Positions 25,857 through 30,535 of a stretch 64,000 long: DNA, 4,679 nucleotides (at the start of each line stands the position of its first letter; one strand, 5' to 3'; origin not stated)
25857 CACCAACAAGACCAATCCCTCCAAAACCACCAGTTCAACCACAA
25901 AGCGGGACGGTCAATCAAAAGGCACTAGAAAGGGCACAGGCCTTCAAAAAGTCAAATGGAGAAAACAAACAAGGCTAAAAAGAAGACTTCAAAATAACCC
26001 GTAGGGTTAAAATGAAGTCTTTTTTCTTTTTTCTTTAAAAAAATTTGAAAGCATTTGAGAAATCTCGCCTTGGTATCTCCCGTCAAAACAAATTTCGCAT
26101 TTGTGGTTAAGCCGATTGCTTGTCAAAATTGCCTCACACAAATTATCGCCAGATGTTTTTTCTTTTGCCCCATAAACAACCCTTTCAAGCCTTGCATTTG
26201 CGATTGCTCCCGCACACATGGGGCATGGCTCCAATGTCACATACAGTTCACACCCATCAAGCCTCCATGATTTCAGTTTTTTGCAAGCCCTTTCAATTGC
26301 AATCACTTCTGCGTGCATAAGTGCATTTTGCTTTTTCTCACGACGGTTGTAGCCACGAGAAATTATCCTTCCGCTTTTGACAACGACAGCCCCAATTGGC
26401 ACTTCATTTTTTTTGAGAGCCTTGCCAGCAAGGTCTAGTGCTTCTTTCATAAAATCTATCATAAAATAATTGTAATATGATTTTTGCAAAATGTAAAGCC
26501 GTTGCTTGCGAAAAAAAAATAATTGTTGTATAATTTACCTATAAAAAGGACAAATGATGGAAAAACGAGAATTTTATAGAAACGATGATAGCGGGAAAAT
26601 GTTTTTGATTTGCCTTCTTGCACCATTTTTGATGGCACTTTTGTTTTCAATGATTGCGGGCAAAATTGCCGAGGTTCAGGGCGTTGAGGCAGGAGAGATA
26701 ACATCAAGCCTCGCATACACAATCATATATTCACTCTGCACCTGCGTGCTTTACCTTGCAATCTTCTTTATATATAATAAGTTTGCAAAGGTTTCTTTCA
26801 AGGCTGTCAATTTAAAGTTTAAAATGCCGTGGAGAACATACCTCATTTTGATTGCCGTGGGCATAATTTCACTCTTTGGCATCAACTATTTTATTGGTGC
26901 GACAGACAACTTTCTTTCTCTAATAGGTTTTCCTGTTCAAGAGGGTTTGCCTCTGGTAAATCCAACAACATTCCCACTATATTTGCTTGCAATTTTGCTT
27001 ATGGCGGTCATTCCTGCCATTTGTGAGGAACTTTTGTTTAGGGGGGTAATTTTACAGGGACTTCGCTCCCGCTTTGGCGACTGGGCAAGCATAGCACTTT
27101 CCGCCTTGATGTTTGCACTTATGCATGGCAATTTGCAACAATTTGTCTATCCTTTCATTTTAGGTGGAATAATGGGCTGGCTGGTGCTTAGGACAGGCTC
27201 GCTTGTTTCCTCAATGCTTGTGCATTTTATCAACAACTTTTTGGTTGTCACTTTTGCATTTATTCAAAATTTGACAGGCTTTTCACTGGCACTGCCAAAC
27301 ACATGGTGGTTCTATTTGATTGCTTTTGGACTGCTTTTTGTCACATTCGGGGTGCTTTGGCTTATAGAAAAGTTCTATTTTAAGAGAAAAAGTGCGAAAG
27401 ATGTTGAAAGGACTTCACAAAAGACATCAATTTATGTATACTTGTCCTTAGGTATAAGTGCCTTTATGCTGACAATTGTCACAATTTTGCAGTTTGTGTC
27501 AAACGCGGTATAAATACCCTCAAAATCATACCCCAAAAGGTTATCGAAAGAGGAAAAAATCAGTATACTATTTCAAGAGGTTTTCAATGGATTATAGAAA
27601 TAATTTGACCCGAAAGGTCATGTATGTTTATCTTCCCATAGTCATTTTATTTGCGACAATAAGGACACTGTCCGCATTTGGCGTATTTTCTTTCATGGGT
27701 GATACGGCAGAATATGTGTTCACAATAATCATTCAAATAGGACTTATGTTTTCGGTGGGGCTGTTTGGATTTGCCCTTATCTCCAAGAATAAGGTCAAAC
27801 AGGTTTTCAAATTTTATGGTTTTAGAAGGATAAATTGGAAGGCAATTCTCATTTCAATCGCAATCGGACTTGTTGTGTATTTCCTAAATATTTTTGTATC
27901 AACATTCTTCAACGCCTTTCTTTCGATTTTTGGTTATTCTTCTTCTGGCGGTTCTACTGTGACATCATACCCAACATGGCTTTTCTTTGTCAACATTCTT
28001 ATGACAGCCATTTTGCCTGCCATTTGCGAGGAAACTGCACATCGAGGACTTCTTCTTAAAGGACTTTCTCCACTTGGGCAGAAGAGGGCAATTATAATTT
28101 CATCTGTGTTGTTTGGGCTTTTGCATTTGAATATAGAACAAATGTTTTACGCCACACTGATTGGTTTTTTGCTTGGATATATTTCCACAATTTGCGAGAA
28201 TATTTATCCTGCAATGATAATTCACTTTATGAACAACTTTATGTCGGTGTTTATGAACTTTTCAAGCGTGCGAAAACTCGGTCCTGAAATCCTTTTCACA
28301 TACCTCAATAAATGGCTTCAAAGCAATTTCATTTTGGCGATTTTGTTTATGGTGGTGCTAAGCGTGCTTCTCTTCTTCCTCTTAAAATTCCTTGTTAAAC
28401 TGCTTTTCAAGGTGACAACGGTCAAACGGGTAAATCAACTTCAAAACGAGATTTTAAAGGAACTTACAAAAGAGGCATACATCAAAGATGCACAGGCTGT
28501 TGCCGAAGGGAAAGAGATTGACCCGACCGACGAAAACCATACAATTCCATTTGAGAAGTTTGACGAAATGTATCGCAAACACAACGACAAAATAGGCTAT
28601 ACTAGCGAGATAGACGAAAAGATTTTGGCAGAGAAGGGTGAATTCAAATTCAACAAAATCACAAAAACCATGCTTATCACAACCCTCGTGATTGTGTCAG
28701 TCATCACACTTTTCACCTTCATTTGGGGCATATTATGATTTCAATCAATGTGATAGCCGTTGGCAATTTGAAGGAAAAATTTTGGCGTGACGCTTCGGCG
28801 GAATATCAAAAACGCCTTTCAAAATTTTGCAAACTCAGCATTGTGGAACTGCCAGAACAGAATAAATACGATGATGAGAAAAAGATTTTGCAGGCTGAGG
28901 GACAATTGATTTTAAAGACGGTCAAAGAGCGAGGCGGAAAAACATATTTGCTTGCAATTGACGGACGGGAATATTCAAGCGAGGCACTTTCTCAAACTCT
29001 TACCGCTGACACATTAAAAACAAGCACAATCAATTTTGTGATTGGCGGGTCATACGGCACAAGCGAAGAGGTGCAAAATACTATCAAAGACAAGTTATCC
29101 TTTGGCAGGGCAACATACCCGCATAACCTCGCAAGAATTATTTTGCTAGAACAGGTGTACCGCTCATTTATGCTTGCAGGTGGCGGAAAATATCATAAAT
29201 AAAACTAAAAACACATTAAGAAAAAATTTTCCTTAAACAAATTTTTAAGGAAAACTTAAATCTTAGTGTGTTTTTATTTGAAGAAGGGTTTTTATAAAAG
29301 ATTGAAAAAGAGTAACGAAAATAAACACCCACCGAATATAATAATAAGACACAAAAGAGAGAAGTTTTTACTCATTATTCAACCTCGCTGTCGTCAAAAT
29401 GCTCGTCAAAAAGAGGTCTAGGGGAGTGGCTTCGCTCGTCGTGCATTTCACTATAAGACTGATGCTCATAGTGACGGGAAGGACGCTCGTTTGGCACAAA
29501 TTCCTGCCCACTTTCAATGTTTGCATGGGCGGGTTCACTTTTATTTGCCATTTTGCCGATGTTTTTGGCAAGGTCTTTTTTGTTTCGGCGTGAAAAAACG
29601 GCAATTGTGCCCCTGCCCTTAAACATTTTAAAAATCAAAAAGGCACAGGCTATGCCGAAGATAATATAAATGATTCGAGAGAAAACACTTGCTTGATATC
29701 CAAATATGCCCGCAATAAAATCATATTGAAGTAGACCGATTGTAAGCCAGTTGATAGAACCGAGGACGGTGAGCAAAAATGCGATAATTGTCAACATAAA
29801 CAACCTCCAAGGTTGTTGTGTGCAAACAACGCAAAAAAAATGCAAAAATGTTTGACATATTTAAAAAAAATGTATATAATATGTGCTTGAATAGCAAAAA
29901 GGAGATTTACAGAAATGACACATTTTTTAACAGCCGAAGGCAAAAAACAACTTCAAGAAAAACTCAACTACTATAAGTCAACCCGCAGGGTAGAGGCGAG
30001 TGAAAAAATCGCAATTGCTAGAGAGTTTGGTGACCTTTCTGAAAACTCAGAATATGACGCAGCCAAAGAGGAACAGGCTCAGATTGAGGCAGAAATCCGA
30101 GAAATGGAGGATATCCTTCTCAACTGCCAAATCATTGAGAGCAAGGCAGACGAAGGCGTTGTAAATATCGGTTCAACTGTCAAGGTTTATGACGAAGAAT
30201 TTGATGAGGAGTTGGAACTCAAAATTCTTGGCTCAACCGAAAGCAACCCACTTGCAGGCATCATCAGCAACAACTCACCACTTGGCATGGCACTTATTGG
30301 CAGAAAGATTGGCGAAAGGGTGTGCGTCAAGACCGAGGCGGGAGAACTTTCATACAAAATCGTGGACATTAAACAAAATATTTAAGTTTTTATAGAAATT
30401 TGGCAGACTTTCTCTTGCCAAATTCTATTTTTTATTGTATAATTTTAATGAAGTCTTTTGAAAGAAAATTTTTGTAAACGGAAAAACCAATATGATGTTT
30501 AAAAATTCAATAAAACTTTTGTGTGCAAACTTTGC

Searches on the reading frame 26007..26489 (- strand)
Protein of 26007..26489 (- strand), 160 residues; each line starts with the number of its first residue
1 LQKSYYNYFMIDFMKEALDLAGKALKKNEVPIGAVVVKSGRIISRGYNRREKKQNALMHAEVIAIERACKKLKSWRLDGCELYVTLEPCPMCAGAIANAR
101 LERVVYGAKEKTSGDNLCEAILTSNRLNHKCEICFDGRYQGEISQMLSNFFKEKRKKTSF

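Call 92: search_protein_families(library=pfam, proteins=[window:26007-26489:-], max_evalue=0.00001)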
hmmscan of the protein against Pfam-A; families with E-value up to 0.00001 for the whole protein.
window:26007-26489:- (160 aa): 3 families
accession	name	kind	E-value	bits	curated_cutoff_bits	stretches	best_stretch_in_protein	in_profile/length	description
PF14437.12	MafB19-deam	-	9.4e-41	139.5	27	1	12-155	5-142/142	MafB19-like deaminase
PF00383.29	dCMP_cyt_deam_1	-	1.1e-31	109.2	25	1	12-107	6-101/102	Cytidine and deoxycytidylate deaminase zinc-binding region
PF14439.12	Bd3614-deam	-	4.3e-09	36.8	38.5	1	34-112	13-94/113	Bd3614-like deaminase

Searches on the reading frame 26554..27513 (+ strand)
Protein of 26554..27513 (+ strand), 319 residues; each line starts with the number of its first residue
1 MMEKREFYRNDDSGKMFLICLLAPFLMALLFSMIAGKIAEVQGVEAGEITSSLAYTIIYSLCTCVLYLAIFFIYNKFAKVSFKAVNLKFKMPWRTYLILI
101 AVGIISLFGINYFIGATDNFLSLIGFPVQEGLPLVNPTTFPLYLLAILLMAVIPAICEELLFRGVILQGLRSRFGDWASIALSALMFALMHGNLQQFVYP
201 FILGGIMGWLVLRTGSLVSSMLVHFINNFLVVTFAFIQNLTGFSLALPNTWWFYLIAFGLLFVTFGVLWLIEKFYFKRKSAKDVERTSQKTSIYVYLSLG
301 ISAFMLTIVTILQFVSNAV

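Call 89: list_cluster_members(proteins=[window:26554-27513:+, window:30492-31421:+, window:33755-34420:+, window:34875-35501:+, window:35621-36121:+, window:40973-42457:+, window:42568-43920:+, window:43939-44940:+, window:45036-45827:+, window:55686-56351:+])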
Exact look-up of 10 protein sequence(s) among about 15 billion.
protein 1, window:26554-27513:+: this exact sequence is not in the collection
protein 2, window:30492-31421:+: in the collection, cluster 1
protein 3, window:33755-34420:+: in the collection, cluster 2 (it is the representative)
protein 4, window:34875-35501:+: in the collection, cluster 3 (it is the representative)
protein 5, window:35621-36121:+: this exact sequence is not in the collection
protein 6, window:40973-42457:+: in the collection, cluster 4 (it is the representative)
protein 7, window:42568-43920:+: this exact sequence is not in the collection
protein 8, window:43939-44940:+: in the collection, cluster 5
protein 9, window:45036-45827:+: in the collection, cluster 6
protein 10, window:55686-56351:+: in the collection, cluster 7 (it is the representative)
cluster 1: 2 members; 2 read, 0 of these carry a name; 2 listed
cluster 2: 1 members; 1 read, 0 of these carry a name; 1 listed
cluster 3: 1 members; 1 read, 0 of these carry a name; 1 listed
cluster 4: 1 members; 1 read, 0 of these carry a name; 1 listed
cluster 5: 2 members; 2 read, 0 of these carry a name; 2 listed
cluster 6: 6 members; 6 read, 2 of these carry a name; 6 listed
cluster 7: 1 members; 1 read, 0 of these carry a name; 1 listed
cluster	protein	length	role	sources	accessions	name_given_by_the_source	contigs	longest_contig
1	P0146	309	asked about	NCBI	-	-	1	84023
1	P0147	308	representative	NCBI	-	-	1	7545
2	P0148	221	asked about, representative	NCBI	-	-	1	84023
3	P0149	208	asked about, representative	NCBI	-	-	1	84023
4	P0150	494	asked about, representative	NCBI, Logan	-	-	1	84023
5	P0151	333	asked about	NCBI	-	-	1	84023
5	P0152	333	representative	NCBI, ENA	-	-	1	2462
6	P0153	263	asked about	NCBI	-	-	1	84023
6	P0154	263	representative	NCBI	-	-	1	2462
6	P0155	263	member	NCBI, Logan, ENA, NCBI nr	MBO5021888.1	MAG: septum site-determining protein MinD [Clostridia bacterium] | septum site-determining protein MinD [Clostridia bacterium]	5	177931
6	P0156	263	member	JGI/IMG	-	septum site-determining protein MinD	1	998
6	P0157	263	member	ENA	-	-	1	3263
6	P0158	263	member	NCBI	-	-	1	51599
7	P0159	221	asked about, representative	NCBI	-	-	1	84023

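Call 90: find_encoding_contigs(protein=P0155, flank=10000, max_places=5)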
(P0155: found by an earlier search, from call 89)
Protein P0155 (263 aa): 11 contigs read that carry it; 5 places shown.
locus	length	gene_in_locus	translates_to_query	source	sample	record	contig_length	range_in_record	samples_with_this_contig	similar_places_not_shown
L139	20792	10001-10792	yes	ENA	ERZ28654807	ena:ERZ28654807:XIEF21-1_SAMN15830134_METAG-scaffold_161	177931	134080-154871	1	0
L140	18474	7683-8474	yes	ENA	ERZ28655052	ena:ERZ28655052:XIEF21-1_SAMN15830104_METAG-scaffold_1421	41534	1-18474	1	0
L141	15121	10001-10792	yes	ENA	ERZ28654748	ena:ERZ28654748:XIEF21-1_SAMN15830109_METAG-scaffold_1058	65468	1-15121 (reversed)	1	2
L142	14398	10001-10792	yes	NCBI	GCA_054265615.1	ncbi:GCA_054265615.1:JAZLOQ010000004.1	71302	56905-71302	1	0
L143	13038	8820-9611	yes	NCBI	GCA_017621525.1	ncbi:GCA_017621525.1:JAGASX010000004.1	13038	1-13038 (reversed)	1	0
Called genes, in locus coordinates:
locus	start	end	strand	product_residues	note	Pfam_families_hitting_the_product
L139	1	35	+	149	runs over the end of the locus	PF02367:TsaE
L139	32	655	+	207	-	PF00814:TsaD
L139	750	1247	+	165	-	-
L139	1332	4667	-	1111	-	-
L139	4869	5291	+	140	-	PF01925:TauE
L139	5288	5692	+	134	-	PF01925:TauE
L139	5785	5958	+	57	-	PF00037:Fer4, PF12797:Fer4_2 (weak), PF13237:Fer4_10, PF14697:Fer4_21, PF12838:Fer4_7, PF13187:Fer4_9, PF12837:Fer4_6, PF00037:Fer4, +10 more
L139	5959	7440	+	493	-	PF02541:Ppx-GppA, PF21447:Ppx-GppA_III (weak)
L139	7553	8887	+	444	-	PF13365:Trypsin_2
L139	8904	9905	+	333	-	PF00022:Actin (weak), PF06723:MreB_Mbl, PF11104:PilM_2 (faint), PF14450:FtsA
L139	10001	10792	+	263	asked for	PF00142:Fer4_NifH (faint), PF01656:CbiA, PF02374:ArsA_ATPase (weak), PF06564:CBP_BcsQ, PF09140:MipZ, PF10609:ParA, PF13614:AAA_31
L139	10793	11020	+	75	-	PF03776:MinE (weak)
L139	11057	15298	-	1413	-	PF09479:Flg_new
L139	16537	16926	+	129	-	-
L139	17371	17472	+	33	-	-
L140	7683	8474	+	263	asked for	PF00142:Fer4_NifH (faint), PF01656:CbiA, PF02374:ArsA_ATPase (weak), PF06564:CBP_BcsQ, PF09140:MipZ, PF10609:ParA, PF13614:AAA_31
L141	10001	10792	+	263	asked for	PF00142:Fer4_NifH (faint), PF01656:CbiA, PF02374:ArsA_ATPase (weak), PF06564:CBP_BcsQ, PF09140:MipZ, PF10609:ParA, PF13614:AAA_31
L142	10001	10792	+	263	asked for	PF00142:Fer4_NifH (faint), PF01656:CbiA, PF02374:ArsA_ATPase (weak), PF06564:CBP_BcsQ, PF09140:MipZ, PF10609:ParA, PF13614:AAA_31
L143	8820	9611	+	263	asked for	PF00142:Fer4_NifH (faint), PF01656:CbiA, PF02374:ArsA_ATPase (weak), PF06564:CBP_BcsQ, PF09140:MipZ, PF10609:ParA, PF13614:AAA_31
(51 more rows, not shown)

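Call 92: search_protein_families(library=pfam, proteins=[window:26554-27513:+], max_evalue=0.00001)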
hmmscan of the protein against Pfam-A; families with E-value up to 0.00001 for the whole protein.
window:26554-27513:+ (319 aa): 1 family
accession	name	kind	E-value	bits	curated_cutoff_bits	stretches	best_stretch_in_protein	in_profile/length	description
PF02517.21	Rce1-like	-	5.2e-24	84.8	22.4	1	143-230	4-93/93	Type II CAAX prenyl endopeptidase Rce1-like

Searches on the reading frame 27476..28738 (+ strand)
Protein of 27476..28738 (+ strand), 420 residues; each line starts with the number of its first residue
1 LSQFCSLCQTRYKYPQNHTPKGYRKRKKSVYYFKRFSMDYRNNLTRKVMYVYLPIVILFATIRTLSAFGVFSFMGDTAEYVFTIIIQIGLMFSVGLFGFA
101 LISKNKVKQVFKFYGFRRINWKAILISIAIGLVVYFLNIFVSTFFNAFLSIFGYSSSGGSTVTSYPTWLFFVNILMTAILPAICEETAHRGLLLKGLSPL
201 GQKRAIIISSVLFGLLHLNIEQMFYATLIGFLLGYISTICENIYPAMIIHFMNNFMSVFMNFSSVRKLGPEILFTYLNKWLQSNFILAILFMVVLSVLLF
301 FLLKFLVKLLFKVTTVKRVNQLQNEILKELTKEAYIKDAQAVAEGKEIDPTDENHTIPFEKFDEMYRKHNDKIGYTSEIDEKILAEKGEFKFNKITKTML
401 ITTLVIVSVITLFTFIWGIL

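Call 92: search_protein_families(library=pfam, proteins=[window:27476-28738:+], max_evalue=0.00001)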
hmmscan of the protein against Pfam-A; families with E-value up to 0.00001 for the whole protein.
window:27476-28738:+ (420 aa): 1 family
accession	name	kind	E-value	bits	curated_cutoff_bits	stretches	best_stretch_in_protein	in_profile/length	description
PF02517.21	Rce1-like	-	2.1e-19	70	22.4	1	168-256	2-93/93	Type II CAAX prenyl endopeptidase Rce1-like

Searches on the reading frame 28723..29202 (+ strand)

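Call 92: search_protein_families(library=pfam, proteins=[window:28723-29202:+], max_evalue=0.00001)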
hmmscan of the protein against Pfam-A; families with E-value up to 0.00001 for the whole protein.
window:28723-29202:+ (159 aa): 1 family
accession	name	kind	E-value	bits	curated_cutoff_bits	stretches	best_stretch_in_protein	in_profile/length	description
PF02590.22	SPOUT_MTase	-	2.5e-45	154.7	27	1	7-158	2-154/154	Predicted SPOUT methyltransferase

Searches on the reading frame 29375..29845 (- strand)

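Call 92: search_protein_families(library=pfam, proteins=[window:29375-29845:-], max_evalue=0.00001)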
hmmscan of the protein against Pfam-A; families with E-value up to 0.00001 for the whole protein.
window:29375-29845:- (156 aa): 1 family
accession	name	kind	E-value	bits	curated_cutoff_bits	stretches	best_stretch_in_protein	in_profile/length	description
PF04070.17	DUF378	-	1.7e-15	57.1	25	1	18-73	3-58/60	Domain of unknown function (DUF378)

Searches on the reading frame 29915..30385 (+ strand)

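Call 92: search_protein_families(library=pfam, proteins=[window:29915-30385:+], max_evalue=0.00001)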
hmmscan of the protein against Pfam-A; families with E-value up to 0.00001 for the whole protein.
window:29915-30385:+ (156 aa): 2 families
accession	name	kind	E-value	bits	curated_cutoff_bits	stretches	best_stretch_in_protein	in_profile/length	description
PF03449.20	GreA_GreB_N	-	7.2e-26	90.6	24.5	1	4-73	2-71/71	Transcription elongation factor, N-terminal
PF01272.25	GreA_GreB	-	7.8e-24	83.9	26.9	1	80-153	3-76/77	Transcription elongation factor, GreA/GreB, C-term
